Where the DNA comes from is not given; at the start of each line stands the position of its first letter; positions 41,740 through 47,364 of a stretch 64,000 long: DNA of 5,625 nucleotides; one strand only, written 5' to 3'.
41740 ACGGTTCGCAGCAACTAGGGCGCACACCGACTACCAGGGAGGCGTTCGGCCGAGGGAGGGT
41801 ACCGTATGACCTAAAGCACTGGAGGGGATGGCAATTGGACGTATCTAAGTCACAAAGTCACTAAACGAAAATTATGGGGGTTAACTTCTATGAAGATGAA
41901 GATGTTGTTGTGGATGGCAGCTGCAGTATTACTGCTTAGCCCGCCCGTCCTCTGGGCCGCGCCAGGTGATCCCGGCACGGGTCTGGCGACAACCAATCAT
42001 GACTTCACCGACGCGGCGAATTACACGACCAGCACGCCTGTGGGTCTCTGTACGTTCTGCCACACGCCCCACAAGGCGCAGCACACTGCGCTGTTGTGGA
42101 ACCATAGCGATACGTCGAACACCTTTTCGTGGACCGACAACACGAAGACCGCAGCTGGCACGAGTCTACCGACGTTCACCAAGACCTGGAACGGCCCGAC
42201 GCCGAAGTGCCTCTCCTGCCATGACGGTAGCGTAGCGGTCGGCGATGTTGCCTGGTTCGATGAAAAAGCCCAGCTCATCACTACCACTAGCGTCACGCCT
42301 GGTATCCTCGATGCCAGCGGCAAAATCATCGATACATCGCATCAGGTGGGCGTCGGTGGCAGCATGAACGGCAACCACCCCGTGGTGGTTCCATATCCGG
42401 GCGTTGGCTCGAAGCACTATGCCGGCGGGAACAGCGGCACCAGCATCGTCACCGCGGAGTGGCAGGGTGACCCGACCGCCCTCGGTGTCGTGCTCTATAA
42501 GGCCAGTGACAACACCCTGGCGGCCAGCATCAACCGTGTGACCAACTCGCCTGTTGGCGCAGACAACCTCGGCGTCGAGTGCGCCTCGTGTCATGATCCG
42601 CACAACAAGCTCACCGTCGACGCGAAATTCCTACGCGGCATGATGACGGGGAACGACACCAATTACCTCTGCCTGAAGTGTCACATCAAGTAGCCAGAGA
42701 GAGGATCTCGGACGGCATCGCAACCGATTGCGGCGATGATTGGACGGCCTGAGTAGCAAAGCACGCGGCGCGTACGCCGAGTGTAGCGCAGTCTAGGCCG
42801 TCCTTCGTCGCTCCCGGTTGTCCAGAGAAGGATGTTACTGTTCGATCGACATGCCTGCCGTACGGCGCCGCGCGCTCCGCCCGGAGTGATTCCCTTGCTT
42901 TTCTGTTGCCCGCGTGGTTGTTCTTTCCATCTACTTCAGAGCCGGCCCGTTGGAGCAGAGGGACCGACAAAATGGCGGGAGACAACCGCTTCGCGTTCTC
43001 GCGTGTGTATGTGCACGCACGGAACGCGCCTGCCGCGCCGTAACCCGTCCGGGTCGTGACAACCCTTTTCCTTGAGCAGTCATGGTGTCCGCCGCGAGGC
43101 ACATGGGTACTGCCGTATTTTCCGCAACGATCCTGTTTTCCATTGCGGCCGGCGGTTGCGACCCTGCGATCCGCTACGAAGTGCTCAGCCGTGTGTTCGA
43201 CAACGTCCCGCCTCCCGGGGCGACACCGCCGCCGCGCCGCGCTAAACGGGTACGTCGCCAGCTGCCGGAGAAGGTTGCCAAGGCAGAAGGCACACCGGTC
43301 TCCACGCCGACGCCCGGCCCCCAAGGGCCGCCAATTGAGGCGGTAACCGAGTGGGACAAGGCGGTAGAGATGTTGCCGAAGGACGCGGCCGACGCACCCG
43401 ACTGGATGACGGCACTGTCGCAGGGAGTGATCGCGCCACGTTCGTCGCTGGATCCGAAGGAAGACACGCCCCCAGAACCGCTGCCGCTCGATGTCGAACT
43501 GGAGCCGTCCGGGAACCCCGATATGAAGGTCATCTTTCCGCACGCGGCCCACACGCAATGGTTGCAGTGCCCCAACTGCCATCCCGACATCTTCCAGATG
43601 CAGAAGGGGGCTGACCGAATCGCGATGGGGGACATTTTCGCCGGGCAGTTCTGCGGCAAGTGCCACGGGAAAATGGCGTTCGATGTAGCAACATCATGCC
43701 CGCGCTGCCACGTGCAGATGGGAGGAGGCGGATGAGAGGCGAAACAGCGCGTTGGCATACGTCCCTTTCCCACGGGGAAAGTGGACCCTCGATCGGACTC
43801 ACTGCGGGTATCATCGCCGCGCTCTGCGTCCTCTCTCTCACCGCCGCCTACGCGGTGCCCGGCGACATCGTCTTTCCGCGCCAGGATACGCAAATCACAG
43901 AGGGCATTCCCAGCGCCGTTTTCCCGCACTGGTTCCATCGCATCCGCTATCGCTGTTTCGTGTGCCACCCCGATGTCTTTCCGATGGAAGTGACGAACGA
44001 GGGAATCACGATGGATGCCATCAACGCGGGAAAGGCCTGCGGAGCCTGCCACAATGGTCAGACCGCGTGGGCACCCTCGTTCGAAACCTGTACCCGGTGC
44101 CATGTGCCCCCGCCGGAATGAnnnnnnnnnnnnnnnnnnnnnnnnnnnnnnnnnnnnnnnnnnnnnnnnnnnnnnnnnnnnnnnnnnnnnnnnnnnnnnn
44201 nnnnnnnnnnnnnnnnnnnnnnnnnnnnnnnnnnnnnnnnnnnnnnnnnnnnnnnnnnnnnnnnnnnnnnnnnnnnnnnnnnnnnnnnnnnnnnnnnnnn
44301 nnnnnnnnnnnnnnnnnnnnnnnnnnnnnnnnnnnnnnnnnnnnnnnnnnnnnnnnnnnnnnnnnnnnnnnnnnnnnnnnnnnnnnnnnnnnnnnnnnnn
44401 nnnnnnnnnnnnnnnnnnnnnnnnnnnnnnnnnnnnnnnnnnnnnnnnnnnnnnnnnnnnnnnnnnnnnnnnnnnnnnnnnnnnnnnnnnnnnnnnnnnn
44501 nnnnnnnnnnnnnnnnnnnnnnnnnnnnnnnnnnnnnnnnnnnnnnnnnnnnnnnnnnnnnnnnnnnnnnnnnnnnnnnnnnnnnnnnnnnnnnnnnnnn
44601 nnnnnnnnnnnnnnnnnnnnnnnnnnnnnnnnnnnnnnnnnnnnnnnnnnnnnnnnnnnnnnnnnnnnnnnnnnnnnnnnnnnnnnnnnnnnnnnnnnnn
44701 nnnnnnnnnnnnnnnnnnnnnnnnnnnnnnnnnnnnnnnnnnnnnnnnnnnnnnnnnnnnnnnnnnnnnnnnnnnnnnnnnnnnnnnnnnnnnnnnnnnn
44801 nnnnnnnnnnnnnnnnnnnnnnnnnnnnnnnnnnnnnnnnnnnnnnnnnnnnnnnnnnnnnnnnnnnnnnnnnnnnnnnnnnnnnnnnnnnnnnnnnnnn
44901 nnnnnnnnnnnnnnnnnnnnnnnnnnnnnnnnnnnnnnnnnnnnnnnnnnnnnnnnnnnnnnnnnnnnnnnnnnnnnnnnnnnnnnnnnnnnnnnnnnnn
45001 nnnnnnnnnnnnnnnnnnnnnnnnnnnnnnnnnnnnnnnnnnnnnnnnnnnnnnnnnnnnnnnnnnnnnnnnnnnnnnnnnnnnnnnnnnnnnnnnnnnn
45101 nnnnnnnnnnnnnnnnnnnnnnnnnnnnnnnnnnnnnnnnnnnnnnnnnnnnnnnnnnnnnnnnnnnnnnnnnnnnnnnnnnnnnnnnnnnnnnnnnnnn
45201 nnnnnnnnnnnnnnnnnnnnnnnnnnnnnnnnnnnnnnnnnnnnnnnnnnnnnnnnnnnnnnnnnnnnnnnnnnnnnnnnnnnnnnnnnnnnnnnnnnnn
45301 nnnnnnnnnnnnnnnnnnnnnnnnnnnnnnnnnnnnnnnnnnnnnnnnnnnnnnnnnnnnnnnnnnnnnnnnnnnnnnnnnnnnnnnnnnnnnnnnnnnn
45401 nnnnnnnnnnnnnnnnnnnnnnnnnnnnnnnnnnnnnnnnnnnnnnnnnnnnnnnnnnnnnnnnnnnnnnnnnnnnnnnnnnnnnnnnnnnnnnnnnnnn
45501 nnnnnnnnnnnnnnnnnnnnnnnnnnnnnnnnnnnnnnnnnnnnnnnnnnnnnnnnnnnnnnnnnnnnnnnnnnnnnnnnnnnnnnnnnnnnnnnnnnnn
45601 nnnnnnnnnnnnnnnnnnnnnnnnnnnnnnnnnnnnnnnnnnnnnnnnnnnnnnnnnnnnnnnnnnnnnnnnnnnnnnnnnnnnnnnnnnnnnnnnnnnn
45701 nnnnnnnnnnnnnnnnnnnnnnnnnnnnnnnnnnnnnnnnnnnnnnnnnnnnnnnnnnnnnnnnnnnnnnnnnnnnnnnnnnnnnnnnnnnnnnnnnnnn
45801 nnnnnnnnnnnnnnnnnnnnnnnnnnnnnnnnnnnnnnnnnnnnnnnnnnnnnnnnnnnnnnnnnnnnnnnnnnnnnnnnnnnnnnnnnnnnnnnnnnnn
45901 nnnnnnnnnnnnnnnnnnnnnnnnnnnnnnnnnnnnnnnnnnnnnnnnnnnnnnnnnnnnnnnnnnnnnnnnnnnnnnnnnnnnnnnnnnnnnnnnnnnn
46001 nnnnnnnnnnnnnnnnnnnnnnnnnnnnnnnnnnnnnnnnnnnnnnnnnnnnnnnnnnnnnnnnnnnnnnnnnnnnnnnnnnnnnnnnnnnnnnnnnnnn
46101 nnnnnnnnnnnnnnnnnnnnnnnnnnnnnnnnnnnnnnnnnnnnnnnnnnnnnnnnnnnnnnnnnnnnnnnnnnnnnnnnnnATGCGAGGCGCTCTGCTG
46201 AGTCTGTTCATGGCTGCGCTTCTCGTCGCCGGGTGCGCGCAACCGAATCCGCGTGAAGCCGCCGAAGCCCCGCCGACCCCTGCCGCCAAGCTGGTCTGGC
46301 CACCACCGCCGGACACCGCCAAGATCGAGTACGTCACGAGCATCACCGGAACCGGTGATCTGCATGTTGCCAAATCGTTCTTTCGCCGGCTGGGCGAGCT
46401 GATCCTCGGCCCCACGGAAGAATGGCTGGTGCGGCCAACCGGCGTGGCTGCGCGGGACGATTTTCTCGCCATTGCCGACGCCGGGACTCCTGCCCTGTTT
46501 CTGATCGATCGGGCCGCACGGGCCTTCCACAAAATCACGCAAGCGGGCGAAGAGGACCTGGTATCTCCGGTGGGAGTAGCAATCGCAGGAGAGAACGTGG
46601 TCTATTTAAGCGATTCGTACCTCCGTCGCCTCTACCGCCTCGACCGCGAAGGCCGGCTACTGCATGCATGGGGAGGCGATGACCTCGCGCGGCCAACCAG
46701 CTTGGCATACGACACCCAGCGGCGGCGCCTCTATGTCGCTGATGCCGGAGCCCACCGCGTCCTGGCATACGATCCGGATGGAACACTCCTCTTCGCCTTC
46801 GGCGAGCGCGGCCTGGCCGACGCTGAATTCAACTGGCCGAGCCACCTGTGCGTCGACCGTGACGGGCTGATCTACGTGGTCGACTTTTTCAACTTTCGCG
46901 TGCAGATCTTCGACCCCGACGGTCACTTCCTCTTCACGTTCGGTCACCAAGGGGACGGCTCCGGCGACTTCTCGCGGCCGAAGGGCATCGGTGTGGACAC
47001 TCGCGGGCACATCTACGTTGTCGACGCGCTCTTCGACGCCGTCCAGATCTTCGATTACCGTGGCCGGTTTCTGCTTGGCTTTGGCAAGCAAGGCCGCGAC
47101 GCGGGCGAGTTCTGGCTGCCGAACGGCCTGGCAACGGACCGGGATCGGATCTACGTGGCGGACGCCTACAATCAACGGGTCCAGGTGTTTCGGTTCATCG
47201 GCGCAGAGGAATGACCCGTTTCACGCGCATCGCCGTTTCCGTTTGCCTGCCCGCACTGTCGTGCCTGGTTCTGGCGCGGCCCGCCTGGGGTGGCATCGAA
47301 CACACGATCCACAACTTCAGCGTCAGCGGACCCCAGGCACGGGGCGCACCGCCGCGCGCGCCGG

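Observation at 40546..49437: Porin–cytochrome-like extracellular electron-transfer cluster built from duplicated NHL-lipoprotein + multiheme-cytochrome modules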

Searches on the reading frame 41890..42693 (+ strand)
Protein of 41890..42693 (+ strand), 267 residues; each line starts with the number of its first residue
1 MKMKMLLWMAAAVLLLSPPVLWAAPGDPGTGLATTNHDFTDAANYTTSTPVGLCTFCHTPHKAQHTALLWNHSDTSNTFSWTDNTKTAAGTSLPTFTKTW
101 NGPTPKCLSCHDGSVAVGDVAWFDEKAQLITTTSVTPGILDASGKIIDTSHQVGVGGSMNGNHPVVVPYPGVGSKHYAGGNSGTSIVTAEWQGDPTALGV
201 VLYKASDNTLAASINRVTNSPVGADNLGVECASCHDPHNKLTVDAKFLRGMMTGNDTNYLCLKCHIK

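Call 3: search_protein_families(library=pfam, proteins=[window:41890-42693:+], max_evalue=0.01)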
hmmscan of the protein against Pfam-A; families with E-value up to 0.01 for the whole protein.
window:41890-42693:+ (267 aa): 4 families
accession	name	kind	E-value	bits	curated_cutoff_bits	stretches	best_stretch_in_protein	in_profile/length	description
PF09699.15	Paired_CXXCH_1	-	8.4e-10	38.6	20.6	1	230-265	8-36/41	Doubled CXXCH motif (Paired_CXXCH_1)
PF14522.11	Cytochrome_C7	-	7.9e-06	26.1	24.8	0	227-265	12-48/67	Cytochrome c7 and related cytochrome c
PF22113.1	Mtrc-MtrF_II-IV_dom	-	0.00012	22.1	30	0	44-119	21-97/176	Outer membrane cytochrome MtrC/MtrF-like, domains II/IV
PF14537.11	Cytochrom_c3_2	-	0.0012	19.7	25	0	228-265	57-78/79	Cytochrome c3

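Call 4: search_protein_families(library=ncbifam, proteins=[window:41890-42693:+], max_evalue=0.01)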
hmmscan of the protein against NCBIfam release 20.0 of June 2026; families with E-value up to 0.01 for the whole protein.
window:41890-42693:+ (267 aa): 5 families
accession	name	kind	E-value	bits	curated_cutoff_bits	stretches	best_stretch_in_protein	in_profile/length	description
TIGR01905.1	paired_CXXCH_1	subfamily_domain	1e-06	28.5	25.2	0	52-71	7-26/41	doubled CXXCH domain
TIGR03508.1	decahem_SO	subfamily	3.3e-06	26.8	192.2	1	211-266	128-175/258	DmsE family decaheme c-type cytochrome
NF041028.1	decahem_GSU2203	exception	3.9e-05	23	325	1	229-266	175-208/317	GSU2203 family decaheme c-type cytochrome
TIGR03153.1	cytochr_NrfH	equivalog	0.0069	16.4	134.2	0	220-265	94-133/138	cytochrome c nitrite reductase small subunit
NF058621.1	DiazavRedAvaA7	equivalog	0.0072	16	400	1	50-124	199-269/304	3-diazoavenalumate denitrifying reductase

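Call 53: search_solved_structures(query=window:41890-42693:+, max_evalue=1, show_alignments=2)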
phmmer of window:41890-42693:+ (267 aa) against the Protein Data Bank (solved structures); distinct sequences matched with E-value up to 1: 8.
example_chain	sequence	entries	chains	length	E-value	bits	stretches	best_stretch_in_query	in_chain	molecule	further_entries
7tfs_A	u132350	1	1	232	5e-11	45.9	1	26-267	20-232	Cytochrome c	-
9yuq_N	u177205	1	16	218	4.1e-10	43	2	7-138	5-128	Putative multiheme cytochrome c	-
6v59_A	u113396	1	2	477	0.077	15.8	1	192-239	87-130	Di-haem cytochrome c peroxidase family protein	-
6nx0_A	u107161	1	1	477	0.077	15.8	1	192-239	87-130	Di-haem cytochrome c peroxidase family protein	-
4nsx_A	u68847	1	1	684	0.6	12.9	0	68-137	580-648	U3 small nucleolar RNA-associated protein 21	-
5tzs_T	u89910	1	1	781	0.75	12.6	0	68-137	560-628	U3 small nucleolar RNA-associated protein 21,Utp21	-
7suk_LT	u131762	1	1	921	0.91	12.3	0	68-137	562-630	U3 small nucleolar RNA-associated protein 21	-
5jpq_I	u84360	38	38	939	0.94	12.3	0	68-137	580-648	U3 small nucleolar RNA-associated protein 21 | Utp21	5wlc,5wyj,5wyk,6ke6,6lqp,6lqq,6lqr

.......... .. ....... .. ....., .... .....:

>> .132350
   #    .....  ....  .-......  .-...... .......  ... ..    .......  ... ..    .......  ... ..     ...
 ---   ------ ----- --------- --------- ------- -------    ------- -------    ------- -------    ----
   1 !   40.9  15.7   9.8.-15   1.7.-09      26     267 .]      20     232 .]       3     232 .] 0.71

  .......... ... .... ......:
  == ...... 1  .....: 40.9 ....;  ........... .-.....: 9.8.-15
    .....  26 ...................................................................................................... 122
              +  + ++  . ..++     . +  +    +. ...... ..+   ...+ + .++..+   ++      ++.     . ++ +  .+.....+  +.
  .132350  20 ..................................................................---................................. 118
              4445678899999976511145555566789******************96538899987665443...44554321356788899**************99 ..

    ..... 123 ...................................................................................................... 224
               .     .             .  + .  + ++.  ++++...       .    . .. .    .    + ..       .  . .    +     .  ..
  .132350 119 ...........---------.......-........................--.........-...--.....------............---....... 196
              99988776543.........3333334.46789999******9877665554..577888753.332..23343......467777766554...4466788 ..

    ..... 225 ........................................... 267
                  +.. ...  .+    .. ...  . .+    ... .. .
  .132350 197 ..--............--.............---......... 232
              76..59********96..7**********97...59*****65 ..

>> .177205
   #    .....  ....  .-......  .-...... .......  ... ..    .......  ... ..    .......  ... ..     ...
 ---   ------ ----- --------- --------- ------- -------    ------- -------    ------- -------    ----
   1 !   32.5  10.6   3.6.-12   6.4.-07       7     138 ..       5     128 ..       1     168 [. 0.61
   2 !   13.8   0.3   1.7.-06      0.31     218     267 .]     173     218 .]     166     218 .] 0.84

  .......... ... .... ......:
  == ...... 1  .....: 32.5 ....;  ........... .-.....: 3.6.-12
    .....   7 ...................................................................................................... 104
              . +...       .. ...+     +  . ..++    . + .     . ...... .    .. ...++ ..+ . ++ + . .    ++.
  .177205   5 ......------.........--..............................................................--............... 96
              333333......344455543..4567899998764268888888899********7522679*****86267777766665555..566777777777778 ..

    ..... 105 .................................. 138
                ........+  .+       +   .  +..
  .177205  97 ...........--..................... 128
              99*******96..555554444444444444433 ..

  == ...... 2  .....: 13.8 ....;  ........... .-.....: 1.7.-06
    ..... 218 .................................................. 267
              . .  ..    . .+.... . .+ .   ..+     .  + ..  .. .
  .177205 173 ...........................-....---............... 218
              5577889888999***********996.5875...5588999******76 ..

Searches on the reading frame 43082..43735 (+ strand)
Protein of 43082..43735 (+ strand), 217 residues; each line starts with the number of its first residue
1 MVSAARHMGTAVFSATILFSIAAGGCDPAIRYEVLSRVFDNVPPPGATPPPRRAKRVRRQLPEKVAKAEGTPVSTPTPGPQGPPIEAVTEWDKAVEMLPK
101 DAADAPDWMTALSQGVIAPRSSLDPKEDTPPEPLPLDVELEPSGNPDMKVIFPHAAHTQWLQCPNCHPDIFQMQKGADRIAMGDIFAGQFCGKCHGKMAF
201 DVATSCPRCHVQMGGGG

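Call 3: search_protein_families(library=pfam, proteins=[window:43082-43735:+], max_evalue=0.01)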
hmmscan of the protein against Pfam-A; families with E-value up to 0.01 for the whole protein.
window:43082-43735:+ (217 aa): 2 families
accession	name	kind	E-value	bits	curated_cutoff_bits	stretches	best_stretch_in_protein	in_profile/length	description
PF14522.11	Cytochrome_C7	-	1.8e-12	47.3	24.8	1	150-210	1-66/67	Cytochrome c7 and related cytochrome c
PF02085.21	Cytochrom_CIII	-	0.0053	17.5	22.9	0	147-212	18-84/101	Class III cytochrome C family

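Call 4: search_protein_families(library=ncbifam, proteins=[window:43082-43735:+], max_evalue=0.01)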
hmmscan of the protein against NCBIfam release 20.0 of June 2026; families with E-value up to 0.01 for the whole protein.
window:43082-43735:+ (217 aa): 2 families
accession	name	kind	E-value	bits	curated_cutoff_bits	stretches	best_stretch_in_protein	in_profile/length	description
TIGR04257.1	nanowire_3heme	domain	2.4e-19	69.3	40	1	148-210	11-74/75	c(7)-type cytochrome triheme domain-containing protein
NF041781.1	mnquin_red_QrcA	equivalog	0.001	18.7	180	1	146-210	105-173/174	menaquinone reductase multiheme cytochrome c subunit QrcA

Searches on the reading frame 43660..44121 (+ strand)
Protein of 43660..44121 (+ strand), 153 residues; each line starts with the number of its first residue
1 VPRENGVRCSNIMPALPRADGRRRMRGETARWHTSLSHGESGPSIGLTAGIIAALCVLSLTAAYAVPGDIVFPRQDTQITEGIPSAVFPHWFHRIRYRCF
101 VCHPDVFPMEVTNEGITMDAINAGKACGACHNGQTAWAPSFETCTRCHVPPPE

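Call 3: search_protein_families(library=pfam, proteins=[window:43660-44121:+], max_evalue=0.01)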
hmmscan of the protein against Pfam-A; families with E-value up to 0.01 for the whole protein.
window:43660-44121:+ (153 aa): 2 families
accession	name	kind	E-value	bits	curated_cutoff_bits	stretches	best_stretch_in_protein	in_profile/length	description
PF14522.11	Cytochrome_C7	-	1.4e-15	57.2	24.8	1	87-148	2-66/67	Cytochrome c7 and related cytochrome c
PF02085.21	Cytochrom_CIII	-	0.0044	17.8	22.9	0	81-135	16-57/101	Class III cytochrome C family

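Call 4: search_protein_families(library=ncbifam, proteins=[window:43660-44121:+], max_evalue=0.01)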
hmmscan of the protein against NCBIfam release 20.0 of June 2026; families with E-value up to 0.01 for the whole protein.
window:43660-44121:+ (153 aa): 1 family
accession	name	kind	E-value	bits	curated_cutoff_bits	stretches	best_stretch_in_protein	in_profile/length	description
TIGR04257.1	nanowire_3heme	domain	1.9e-19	69.6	40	1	81-148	8-74/75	c(7)-type cytochrome triheme domain-containing protein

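Call 52: search_solved_structures(query=window:43732-44121:+, max_evalue=1)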
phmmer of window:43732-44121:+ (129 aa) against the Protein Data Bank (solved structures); distinct sequences matched with E-value up to 1: 5.
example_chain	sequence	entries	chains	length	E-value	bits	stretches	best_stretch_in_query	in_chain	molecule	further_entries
3ov0_A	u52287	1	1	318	7.4e-39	136.1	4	56-125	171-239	Cytochrome c family protein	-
3oue_A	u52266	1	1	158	2.2e-24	89.2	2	56-125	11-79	Cytochrome c family protein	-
3ouq_A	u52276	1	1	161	1.3e-15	60.8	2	61-125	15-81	Cytochrome c family protein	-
1rwj_A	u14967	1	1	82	1.6e-13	54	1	56-124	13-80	Cytochrome c family protein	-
2ozy_A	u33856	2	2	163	0.87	12.7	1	55-117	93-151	Cytochrome c-type protein nrfB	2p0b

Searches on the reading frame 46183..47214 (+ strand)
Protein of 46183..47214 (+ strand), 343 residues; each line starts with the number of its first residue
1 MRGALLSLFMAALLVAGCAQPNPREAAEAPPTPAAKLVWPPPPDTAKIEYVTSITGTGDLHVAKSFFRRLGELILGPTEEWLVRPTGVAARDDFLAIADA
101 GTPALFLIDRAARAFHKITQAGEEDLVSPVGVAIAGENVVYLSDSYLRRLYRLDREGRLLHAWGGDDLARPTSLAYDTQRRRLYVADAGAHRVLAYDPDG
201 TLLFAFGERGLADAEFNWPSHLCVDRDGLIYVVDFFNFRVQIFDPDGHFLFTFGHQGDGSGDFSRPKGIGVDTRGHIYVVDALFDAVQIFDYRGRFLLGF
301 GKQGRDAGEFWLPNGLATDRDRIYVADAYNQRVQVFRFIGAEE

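Call 3: search_protein_families(library=pfam, proteins=[window:46183-47214:+], max_evalue=0.01)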
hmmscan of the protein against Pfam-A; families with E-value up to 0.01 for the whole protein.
window:46183-47214:+ (343 aa): 5 families
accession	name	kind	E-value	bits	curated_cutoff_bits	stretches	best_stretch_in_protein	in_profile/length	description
PF01436.27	NHL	-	3.3e-28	96.7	20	3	310-336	1-28/28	NHL repeat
PF17170.10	DUF5128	-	3.7e-13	49.8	22.9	2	225-282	51-109/321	6-bladed beta-propeller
PF25021.1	TEN_NHL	-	7.1e-10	38.8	27.1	0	120-194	24-97/357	Teneurin NHL domain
PF08450.18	SGL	-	1.1e-08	35.4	26.3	1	148-249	115-216/246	SMP-30/Gluconolactonase/LRE-like region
PF01731.26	Arylesterase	-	0.00024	21.7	21.3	0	168-196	53-81/86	Arylesterase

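Call 4: search_protein_families(library=ncbifam, proteins=[window:46183-47214:+], max_evalue=0.01)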
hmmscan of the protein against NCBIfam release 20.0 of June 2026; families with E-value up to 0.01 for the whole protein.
window:46183-47214:+ (343 aa): 3 families
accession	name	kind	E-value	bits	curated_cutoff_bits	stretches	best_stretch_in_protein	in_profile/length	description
NF035926.1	scyF_NHL_VPEP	equivalog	2.7e-41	142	350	2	171-307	154-290/376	scytonemin biosynthesis PEP-CTERM protein ScyF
NF047780.1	LIC12708_fam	subfamily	2.3e-08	33.3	150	1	239-293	157-211/391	LIC_12708 family protein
NF033206.1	ScyE_fam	subfamily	5.6e-06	26.1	80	0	178-202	147-171/333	ScyD/ScyE family protein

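Call 51: search_solved_structures(query=window:46183-47214:+, max_evalue=0.001)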
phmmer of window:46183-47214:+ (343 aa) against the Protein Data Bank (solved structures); distinct sequences matched with E-value up to 0.001: 52.
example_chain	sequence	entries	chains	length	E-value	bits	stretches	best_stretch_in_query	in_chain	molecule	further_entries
6d69_A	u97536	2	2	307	1.6e-62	214.8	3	184-319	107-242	NHL Repeat Region of D. melanogaster Thin | Thin, isoform D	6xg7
8j72_A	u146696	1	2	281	2.1e-47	165.1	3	181-281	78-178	E3 ubiquitin-protein ligase TRIM71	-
9jur_A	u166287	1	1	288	2.2e-47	165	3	216-336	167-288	E3 ubiquitin-protein ligase TRIM71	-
6fpt_A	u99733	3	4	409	2.7e-47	164.8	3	177-281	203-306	E3 ubiquitin-protein ligase TRIM71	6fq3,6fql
7qrx_A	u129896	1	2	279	7.4e-47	163.3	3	181-281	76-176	E3 ubiquitin-protein ligase TRIM71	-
7qrw_A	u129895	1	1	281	2.1e-41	145.4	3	193-339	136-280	Isoform 4 of Tripartite motif-containing protein 3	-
7qrv_A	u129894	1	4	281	6.5e-39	137.2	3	193-339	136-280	Tripartite motif-containing protein 2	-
7b96_A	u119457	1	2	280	6.9e-39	137.1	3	193-339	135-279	Isoform 2 of Tripartite motif-containing protein 2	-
7b2r_A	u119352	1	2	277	1.4e-37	132.8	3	193-335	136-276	Tripartite motif-containing protein 2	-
1q7f_A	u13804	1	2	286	1.1e-19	74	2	205-302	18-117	brain tumor CG10719-PA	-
5ex7_A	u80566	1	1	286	1.1e-19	74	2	205-302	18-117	Brain tumor protein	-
4zlr_A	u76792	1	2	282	1.1e-19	73.9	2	205-302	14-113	Brain tumor protein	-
3wwa_A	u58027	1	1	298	8.2e-16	61.2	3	128-327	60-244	Pizza7H protein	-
6f0t_A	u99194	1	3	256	1.2e-13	54.1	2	126-281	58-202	Pizza6-SFW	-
6qsd_A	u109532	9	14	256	1.7e-13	53.6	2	126-281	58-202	Pizza6S | Pizza6-S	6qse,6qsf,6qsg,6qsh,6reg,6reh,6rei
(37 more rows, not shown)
